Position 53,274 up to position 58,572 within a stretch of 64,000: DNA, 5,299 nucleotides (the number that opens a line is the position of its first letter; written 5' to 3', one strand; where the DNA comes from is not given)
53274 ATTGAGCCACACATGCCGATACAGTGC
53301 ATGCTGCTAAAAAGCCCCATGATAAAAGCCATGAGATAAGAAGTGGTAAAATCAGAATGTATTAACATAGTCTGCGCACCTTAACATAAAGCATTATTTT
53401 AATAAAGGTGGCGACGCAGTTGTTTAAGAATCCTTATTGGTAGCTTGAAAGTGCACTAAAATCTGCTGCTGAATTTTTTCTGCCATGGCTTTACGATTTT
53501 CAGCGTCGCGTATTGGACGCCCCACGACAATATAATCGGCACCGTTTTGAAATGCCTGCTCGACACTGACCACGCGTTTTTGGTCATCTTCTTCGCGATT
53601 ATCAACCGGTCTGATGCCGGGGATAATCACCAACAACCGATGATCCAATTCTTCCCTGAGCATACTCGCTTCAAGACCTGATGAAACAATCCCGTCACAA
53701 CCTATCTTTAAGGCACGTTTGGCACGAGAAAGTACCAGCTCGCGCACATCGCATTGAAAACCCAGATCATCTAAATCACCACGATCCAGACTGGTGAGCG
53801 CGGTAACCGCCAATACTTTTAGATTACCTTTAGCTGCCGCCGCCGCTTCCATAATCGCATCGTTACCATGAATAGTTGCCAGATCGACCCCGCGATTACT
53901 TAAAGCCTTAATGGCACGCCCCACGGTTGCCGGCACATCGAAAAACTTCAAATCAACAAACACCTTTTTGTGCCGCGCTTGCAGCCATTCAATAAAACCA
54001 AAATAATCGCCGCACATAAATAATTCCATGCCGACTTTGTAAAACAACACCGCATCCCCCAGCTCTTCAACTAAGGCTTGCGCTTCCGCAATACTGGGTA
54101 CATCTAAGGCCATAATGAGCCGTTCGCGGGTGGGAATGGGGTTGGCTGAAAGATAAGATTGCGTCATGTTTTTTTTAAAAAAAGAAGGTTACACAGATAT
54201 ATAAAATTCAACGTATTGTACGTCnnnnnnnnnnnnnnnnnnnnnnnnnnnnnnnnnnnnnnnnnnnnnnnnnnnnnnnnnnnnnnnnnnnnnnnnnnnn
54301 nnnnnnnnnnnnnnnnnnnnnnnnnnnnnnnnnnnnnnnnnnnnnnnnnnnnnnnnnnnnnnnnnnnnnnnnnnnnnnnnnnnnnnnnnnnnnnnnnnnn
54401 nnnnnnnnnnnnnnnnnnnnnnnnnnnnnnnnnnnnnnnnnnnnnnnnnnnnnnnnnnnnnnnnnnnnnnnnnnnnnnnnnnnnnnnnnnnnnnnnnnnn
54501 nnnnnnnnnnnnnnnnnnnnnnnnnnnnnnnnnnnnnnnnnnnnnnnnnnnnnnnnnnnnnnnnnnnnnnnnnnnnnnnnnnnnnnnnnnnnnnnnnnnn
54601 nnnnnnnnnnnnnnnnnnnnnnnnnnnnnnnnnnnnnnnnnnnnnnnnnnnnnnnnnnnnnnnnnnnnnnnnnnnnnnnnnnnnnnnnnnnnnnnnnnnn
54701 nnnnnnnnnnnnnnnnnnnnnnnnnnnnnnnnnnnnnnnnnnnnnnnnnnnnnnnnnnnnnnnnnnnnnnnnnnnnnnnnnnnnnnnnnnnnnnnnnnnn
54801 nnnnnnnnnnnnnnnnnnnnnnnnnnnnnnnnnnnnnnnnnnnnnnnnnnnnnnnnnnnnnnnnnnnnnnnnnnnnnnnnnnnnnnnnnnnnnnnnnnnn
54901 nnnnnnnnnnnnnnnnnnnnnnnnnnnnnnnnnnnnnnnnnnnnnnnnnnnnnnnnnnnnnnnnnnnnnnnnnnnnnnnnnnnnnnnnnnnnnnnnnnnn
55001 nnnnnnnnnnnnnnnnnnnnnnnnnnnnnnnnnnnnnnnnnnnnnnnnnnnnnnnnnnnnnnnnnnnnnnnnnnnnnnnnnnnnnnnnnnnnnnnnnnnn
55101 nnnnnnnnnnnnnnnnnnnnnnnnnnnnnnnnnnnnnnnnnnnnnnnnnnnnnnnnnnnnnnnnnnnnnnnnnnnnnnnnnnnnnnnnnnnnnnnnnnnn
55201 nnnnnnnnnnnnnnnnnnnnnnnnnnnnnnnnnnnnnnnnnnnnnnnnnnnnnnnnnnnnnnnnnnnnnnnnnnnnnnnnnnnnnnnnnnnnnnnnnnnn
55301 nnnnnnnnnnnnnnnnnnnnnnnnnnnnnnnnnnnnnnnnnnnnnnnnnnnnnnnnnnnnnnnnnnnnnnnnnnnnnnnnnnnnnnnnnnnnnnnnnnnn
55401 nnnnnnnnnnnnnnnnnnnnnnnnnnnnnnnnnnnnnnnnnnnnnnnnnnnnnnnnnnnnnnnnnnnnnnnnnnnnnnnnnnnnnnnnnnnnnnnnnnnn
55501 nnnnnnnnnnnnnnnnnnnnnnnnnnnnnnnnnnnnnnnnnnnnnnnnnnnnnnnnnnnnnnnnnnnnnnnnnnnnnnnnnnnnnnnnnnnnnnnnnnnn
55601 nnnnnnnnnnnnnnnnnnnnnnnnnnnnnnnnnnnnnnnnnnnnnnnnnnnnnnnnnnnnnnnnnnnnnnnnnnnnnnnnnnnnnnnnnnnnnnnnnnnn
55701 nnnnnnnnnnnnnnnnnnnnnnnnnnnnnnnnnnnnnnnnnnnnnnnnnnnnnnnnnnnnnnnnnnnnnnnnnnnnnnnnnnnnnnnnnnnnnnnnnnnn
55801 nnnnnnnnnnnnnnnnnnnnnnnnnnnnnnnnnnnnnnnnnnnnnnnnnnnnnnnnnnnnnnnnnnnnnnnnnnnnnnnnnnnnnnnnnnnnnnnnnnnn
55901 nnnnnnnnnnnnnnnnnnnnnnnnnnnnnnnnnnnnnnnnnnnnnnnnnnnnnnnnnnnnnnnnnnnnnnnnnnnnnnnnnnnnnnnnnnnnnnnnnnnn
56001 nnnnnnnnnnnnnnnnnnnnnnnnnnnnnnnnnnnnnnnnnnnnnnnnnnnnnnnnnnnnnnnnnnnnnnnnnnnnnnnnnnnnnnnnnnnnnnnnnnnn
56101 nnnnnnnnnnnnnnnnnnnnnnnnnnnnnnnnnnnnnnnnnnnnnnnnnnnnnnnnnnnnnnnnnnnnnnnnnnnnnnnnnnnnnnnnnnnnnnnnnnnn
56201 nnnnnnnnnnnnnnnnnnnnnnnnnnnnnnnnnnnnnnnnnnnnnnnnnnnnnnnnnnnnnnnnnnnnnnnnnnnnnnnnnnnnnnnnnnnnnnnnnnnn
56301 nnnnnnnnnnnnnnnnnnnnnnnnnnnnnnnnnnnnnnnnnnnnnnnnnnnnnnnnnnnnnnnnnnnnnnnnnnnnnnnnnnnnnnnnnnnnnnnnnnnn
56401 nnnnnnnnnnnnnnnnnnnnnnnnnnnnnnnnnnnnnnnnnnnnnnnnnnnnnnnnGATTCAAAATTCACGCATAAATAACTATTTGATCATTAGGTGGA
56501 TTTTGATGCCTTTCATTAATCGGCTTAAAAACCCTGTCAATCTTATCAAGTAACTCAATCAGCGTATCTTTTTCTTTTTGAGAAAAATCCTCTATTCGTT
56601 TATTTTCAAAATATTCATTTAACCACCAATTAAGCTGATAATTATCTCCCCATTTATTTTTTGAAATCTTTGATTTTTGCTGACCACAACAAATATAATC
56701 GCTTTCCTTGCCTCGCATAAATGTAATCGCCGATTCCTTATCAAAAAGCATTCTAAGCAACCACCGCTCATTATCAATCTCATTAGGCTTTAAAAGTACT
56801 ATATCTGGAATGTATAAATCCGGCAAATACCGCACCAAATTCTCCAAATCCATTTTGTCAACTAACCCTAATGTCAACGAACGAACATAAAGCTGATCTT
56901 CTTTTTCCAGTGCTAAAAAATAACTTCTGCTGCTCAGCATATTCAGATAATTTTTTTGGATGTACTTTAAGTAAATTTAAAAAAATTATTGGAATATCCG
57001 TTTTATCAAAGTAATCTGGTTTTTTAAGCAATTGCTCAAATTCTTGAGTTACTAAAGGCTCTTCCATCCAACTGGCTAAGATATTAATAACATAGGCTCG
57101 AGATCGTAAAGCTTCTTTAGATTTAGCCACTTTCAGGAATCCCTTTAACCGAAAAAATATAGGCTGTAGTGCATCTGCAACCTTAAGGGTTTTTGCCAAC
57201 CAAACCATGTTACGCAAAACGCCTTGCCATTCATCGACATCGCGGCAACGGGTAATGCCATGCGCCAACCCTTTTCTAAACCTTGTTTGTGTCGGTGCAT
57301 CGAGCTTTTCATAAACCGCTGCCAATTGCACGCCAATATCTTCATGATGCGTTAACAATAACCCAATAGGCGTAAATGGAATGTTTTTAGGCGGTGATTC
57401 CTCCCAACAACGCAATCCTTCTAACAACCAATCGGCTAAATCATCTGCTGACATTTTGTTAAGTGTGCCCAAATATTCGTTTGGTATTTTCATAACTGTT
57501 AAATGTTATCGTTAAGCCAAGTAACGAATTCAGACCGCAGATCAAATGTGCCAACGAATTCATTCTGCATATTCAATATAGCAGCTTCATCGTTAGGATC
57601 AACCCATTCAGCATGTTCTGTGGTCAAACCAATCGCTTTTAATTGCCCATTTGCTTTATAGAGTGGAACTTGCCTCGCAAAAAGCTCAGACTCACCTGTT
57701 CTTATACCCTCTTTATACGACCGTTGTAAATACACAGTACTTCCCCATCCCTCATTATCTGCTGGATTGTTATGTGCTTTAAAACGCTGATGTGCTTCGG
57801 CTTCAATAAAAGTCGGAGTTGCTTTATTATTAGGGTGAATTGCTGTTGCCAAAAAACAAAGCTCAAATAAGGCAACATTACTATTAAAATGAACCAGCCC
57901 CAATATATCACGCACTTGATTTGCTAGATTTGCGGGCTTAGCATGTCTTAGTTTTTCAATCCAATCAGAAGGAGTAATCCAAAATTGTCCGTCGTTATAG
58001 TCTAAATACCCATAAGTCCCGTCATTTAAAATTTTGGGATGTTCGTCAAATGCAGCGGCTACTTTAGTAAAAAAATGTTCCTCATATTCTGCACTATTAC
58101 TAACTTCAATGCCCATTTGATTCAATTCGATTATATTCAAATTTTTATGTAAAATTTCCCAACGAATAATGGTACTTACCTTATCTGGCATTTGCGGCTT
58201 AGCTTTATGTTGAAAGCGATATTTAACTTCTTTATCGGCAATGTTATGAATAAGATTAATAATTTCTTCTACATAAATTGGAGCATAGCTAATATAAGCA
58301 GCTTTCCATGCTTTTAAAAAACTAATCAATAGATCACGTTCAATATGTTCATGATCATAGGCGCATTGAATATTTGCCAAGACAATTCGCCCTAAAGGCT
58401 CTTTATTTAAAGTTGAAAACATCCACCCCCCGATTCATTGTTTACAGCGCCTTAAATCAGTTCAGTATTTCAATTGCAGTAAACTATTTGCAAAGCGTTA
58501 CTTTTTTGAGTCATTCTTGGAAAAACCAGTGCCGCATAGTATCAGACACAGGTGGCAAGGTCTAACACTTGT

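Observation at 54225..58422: AT-rich four-ORF operon of unrecognisable proteins between pyrF and a transporter: best candidate for an undescribed system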

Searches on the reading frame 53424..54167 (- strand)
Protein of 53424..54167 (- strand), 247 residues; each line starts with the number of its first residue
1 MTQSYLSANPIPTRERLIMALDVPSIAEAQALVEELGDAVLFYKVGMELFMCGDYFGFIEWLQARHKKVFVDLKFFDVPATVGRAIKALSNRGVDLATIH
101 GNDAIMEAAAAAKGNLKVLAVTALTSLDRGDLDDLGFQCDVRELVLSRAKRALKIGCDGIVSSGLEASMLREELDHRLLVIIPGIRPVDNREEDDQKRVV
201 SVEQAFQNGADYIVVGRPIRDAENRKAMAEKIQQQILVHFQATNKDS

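Call 27: find_related_loci(query=window:53424-54167:-, collection=genome_contigs, flank=10000)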
Query window:53424-54167:- (247 aa) in genome_contigs; peptide patterns used: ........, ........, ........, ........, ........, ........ (x = any residue, [..] = any of these).
599 stretches matched a pattern (row limit reached: there are more); 301 encode a relative of the query (tblastn E <= 1e-3); the best 80 are kept; 80 distinct loci.
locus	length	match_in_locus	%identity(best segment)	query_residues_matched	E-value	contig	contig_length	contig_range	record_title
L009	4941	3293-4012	89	1-240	3e-146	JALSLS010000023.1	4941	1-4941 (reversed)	MAG: Methylomonas sp. isolate 355-202_metabat2_scaf2bin.044 355-202_scaffold_11189_c1, whole genome shotgun sequence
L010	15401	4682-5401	89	1-241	3e-143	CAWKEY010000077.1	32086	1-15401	MAG: uncultured Gammaproteobacteria bacterium isolate MFD03551.bin.1.140 genome assembly, contig: contig_97529, whole ge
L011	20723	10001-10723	88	1-241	5e-143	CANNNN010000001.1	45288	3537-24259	MAG: Methylococcaceae bacterium isolate ZH-Oct18-35 genome assembly, contig: ZH-Oct18-C409, whole genome shotgun sequenc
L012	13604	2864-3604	86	1-247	7e-143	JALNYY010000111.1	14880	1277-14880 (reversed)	MAG: Methylobacter sp. isolate SO_2017_GW1 bin 29 NODE_15009_length_14880_cov_2.481122_OW334_2017, whole genome shotgun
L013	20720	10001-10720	89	1-241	9e-143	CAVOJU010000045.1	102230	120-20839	MAG: uncultured Gammaproteobacteria bacterium isolate MFD00032.bin.2.3 genome assembly, contig: contig_73009, whole geno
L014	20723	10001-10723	88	1-241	1e-142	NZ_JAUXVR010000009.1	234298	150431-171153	MAG: Methylobacter sp. isolate C15_maxbin.016 C15_k141_123705, whole genome shotgun sequence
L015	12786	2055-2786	86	1-244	3e-142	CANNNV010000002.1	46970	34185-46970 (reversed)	MAG: Methylococcaceae bacterium isolate ZH-Oct18-38 genome assembly, contig: ZH-Oct18-C371, whole genome shotgun sequenc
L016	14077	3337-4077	85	1-247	2e-142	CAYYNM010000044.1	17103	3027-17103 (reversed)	MAG TPA_asm: uncultured Methylomarinum sp. isolate SRP128015_co3_140 genome assembly, contig: NODE_3497_length_17103_cov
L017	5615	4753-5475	88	1-241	8e-143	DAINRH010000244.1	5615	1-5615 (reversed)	MAG TPA_asm: Methylobacter sp. isolate CTOTU25073 NODE_516_length_5615_cov_10.249101, whole genome shotgun sequence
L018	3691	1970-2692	87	1-241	8e-146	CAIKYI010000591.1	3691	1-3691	MAG: uncultured Methylobacter sp. isolate KTt_bin-1808 genome assembly, contig: bin-1808:591/805, whole genome shotgun s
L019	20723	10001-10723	87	1-241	1e-141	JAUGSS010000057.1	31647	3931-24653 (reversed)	MAG: Methylococcaceae bacterium isolate ZUGMOB10 c_000000012351, whole genome shotgun sequence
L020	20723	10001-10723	87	1-241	1e-141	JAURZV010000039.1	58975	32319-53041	MAG: Methylobacter sp. isolate E6_concoct.bin.28 E6_k141_235678, whole genome shotgun sequence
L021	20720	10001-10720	88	1-240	1e-141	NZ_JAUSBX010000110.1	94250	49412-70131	MAG: Methylicorpusculum sp. isolate E9_concoct.bin.41 E9_k141_5894, whole genome shotgun sequence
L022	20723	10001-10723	88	1-241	1e-141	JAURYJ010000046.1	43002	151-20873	MAG: Methylobacter sp. isolate E2_concoct.bin.55 E2_k141_119131, whole genome shotgun sequence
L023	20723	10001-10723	87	1-241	8e-141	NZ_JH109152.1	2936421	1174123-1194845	Methylobacter tundripaludum SV96 Mettuscaffold_1, whole genome shotgun sequence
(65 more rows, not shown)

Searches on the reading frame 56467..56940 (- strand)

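Call 3: search_protein_families(library=pfam, proteins=[window:56467-56940:-], max_evalue=1)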
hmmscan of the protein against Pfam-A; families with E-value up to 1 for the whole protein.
window:56467-56940:- (157 aa): 2 families
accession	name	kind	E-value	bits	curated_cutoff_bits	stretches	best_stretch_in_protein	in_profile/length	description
PF06600.16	DUF1140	-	0.033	15.1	25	1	78-147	16-84/99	Protein of unknown function (DUF1140)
PF19242.4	Zn_finger_prot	-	0.064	13.5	30.1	1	70-144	10-80/268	Putative zinc finger protein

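Call 4: search_protein_families(library=padloc, proteins=[window:56467-56940:-], max_evalue=1)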
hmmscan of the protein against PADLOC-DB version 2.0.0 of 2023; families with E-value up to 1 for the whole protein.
window:56467-56940:- (157 aa): 0 families

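Call 5: search_protein_families(library=ncbifam, proteins=[window:56467-56940:-], max_evalue=1)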
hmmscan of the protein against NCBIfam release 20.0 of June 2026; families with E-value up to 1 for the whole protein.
window:56467-56940:- (157 aa): 1 family
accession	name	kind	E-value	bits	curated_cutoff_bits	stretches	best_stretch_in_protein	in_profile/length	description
NF047998.1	RDAC_fam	subfamily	0.037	14.1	26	1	85-117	28-62/74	RDAC family protein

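Call 7: search_protein_families(library=phrogs, proteins=[window:56467-56940:-], max_evalue=1)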
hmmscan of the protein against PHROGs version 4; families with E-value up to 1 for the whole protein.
window:56467-56940:- (157 aa): 2 families
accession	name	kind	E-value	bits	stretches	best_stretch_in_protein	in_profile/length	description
phrog_2064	-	unknown function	0.085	13.7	1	113-136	6-29/60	-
phrog_3089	-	unknown function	0.2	13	1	89-135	6-50/78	-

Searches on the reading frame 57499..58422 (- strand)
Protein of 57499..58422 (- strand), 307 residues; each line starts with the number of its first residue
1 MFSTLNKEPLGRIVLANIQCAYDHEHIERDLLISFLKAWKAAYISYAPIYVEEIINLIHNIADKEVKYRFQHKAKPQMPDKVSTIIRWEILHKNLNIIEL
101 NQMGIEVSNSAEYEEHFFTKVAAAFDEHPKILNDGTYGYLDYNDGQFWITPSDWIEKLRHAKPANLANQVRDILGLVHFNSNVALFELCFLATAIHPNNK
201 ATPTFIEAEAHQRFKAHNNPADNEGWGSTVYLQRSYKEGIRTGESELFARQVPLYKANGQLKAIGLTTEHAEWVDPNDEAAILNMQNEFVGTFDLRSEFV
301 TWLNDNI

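Call 3: search_protein_families(library=pfam, proteins=[window:57499-58422:-], max_evalue=1)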
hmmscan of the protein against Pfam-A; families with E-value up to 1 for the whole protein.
window:57499-58422:- (307 aa): 0 families

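Call 4: search_protein_families(library=padloc, proteins=[window:57499-58422:-], max_evalue=1)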
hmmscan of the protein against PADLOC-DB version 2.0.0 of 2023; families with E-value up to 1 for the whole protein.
window:57499-58422:- (307 aa): 0 families

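Call 5: search_protein_families(library=ncbifam, proteins=[window:57499-58422:-], max_evalue=1)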
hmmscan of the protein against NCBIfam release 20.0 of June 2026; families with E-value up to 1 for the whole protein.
window:57499-58422:- (307 aa): 0 families

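Call 7: search_protein_families(library=phrogs, proteins=[window:57499-58422:-], max_evalue=1)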
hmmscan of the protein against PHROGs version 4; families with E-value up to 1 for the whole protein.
window:57499-58422:- (307 aa): 0 families

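Call 18: find_homologous_proteins(query=A2, max_evalue=0.01)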
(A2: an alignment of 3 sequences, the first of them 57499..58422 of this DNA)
Query A2 (3 sequences) (307 aa, profile of the alignment): 3 proteins with E <= 0.01 among 3641 candidates.
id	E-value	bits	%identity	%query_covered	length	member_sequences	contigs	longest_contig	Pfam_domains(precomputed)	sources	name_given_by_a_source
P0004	6.6e-173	592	100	100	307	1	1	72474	-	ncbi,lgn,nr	ncbi:MAG: hypothetical protein HOP02_08430 [Methylococcaceae bacterium]|nr:hypothetical protein [Met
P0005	5.7e-169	579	54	100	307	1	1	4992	-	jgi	jgi:hypothetical protein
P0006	1.9e-154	532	46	99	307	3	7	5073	-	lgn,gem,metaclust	metaclust:\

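Call 25: search_solved_structures(query=A2, max_evalue=10)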
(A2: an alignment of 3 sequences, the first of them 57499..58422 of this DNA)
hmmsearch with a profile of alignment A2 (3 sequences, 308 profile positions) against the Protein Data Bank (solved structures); distinct sequences matched with E-value up to 10: 1.
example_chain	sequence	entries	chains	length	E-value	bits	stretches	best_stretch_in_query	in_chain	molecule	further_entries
7qiw_G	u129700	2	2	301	0.88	12.2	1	67-160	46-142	Ribosomal_L18_c domain-containing protein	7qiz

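Call 64: search_protein_families(library=pfam, alignment_id=A8, max_evalue=0.1)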
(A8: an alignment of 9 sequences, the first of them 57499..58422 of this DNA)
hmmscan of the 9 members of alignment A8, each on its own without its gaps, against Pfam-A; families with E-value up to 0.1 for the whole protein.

A. member 1, window:57499-58422:- (307 aa): 0 families

B. families by the number of members that match (of 9 scanned): 3 families
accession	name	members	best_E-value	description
PF11594.13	Med28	1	0.065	Mediator complex subunit 28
PF15017.11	WRNPLPNID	1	0.075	Putative WW-binding domain and destruction box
PF20184.3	DUF6547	1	0.096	Family of unknown function (DUF6547)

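Call 91: search_solved_structures(query=A11, max_evalue=10, show_alignments=2)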
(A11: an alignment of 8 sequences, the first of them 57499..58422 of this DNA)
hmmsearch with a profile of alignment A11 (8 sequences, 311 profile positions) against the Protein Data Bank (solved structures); distinct sequences matched with E-value up to 10: 1.
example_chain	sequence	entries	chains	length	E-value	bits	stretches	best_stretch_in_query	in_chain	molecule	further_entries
5xy3_F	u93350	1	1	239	0.64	12.7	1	94-176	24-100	Ribosomal protein L30p/L7e, putative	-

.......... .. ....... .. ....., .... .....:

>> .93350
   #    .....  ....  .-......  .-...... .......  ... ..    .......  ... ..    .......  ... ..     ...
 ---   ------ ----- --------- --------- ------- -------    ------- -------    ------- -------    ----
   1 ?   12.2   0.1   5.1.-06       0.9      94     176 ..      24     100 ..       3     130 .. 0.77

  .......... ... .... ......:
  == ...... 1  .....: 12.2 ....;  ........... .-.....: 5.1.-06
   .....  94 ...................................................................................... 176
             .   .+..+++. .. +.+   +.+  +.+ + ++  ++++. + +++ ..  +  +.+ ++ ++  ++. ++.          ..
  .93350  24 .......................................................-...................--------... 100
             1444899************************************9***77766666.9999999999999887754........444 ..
